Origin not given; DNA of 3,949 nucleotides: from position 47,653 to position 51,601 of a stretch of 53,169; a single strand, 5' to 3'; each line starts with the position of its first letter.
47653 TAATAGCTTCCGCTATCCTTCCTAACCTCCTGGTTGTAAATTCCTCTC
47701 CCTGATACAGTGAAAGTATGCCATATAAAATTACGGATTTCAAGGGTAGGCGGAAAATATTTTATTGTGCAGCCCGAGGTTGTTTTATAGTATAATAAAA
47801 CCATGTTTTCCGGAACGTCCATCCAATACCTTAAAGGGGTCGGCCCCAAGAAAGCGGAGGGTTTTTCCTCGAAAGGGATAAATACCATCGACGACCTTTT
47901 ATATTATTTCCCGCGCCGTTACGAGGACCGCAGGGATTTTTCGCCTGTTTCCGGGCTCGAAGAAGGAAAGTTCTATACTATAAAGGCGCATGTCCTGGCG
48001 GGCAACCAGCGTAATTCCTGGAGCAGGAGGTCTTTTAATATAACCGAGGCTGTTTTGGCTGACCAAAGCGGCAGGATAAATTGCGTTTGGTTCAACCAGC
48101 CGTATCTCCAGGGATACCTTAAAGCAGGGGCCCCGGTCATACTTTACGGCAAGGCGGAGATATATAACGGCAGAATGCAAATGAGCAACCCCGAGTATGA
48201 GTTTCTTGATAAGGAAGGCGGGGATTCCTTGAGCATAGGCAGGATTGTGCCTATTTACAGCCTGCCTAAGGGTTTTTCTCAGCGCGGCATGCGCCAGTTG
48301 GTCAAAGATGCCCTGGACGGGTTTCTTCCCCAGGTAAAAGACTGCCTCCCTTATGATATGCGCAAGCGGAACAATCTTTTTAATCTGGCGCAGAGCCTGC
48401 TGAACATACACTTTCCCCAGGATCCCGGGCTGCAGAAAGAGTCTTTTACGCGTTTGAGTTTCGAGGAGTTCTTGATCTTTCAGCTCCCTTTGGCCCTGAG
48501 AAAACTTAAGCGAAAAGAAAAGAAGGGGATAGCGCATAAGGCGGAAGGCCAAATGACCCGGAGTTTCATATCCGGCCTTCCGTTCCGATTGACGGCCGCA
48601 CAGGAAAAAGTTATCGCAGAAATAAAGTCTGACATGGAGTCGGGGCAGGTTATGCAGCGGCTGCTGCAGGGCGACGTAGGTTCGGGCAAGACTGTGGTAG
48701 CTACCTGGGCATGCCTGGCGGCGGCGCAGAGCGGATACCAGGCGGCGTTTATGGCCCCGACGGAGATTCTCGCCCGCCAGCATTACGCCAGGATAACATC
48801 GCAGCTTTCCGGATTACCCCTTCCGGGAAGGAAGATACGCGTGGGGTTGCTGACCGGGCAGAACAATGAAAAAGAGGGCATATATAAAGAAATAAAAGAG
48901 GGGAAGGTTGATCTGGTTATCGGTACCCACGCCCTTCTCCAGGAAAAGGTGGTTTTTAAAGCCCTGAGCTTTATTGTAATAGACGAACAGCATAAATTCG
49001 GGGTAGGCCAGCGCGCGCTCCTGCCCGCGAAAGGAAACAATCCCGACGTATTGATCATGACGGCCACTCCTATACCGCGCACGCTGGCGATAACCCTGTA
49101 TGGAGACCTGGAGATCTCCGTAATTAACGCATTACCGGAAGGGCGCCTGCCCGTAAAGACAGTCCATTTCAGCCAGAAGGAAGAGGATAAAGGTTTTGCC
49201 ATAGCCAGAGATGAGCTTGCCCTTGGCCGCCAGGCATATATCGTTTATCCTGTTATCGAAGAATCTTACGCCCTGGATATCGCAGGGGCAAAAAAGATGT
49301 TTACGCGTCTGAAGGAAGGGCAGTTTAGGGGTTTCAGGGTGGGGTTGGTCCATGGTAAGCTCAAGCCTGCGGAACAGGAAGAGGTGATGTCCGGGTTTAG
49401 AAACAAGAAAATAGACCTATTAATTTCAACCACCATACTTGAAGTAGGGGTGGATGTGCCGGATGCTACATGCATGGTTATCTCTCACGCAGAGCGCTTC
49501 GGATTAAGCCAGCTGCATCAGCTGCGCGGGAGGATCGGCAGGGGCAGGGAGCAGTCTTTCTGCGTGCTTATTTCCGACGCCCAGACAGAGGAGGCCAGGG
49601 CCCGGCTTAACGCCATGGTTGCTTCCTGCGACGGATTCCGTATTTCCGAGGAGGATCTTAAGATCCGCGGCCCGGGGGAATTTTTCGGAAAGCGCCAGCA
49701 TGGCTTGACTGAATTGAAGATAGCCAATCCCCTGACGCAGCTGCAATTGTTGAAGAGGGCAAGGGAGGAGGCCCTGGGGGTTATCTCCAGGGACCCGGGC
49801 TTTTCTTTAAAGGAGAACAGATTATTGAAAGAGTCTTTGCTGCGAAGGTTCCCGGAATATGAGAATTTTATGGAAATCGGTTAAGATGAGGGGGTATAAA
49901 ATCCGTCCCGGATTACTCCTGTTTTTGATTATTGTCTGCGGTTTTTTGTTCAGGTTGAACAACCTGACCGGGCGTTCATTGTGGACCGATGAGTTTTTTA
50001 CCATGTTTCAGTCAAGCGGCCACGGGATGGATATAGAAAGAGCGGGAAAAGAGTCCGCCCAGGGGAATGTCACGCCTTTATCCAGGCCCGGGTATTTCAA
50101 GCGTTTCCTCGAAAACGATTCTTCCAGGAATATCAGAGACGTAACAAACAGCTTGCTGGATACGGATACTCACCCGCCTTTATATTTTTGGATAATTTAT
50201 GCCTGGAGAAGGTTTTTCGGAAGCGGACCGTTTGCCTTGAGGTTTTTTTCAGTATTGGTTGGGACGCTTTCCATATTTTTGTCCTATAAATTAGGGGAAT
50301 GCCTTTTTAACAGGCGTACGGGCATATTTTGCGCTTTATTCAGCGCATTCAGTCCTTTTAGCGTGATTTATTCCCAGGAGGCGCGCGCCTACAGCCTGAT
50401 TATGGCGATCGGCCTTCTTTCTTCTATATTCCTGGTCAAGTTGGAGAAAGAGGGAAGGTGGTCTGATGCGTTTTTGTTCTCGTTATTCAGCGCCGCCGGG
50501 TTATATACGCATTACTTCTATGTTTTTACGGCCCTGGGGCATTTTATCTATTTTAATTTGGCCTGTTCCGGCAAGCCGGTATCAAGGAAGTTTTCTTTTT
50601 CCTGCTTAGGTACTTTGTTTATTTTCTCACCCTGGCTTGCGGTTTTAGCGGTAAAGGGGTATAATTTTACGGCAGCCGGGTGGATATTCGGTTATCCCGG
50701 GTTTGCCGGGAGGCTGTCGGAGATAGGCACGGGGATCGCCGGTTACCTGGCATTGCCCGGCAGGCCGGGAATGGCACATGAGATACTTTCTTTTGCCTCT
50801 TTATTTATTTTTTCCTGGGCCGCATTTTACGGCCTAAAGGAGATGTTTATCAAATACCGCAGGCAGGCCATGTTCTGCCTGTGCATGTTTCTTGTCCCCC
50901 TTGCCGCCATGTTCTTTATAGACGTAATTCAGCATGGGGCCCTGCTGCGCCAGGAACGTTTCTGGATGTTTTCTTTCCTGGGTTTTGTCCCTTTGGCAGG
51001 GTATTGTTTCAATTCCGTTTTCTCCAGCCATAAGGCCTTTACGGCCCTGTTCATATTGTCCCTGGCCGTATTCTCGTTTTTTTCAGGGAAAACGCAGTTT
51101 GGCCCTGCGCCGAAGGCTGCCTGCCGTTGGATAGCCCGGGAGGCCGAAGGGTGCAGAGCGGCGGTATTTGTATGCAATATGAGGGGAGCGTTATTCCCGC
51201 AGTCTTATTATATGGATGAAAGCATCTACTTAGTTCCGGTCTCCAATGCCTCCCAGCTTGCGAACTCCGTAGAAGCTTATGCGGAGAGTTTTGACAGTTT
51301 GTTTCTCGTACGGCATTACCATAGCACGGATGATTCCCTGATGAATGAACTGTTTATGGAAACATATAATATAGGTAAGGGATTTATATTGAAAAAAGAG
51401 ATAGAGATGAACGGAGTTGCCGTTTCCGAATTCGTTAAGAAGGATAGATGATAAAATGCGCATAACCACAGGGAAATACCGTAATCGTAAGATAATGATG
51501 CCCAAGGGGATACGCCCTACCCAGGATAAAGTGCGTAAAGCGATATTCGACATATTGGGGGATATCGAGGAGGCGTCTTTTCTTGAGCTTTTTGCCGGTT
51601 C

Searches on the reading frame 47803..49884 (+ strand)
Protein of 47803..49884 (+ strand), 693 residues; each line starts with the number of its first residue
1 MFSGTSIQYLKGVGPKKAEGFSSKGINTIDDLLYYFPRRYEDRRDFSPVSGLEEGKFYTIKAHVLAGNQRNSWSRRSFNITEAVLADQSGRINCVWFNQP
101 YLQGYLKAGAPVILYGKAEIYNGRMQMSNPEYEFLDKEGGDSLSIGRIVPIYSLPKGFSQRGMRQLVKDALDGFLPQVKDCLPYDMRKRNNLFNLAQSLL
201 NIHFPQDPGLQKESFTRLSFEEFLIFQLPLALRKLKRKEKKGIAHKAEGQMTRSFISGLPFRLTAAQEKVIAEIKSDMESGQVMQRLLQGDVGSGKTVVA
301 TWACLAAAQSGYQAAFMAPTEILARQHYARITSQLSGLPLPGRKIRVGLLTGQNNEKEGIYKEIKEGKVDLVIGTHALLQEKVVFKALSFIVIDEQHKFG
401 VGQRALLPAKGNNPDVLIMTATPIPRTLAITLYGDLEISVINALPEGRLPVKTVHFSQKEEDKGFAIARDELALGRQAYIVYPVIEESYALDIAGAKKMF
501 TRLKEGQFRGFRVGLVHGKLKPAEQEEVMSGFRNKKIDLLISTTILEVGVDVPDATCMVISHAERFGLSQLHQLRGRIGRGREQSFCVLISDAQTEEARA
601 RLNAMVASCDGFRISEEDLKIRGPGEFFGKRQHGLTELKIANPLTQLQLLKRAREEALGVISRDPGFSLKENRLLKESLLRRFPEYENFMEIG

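Call 74: search_protein_families(library=pfam, proteins=[window:47803-49884:+], max_evalue=0.00001)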
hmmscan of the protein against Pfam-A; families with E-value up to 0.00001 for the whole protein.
window:47803-49884:+ (693 aa): 6 families
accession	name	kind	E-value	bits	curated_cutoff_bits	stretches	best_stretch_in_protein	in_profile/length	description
PF17191.10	RecG_wedge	-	3.9e-33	114.8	23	1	7-171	2-159/162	RecG wedge domain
PF00270.35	DEAD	-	9.5e-21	74.7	26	1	264-427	1-163/167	DEAD/DEAH box helicase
PF00271.37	Helicase_C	-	7.9e-20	71.6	23.5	1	475-580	15-108/110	Helicase conserved C-terminal domain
PF19833.4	RecG_dom3_C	-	1.1e-14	54.7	26.8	1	610-679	3-73/87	ATP-dependent DNA helicase RecG, domain 3, C-terminal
PF04851.21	ResIII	-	5.1e-10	39.9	22.5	1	262-423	3-162/164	Type III restriction enzyme, res subunit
PF01336.31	tRNA_anti-codon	-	1.3e-06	28.6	27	1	79-134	16-74/75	OB-fold nucleic acid binding domain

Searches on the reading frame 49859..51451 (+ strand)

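Call 74: search_protein_families(library=pfam, proteins=[window:49859-51451:+], max_evalue=0.00001)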
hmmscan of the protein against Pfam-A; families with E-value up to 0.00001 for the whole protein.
window:49859-51451:+ (530 aa): 1 family
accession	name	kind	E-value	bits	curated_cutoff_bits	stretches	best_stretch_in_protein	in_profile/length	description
PF13231.12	PMT_2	-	2.2e-15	57.7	26.1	1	105-260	2-158/160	Dolichyl-phosphate-mannose-protein mannosyltransferase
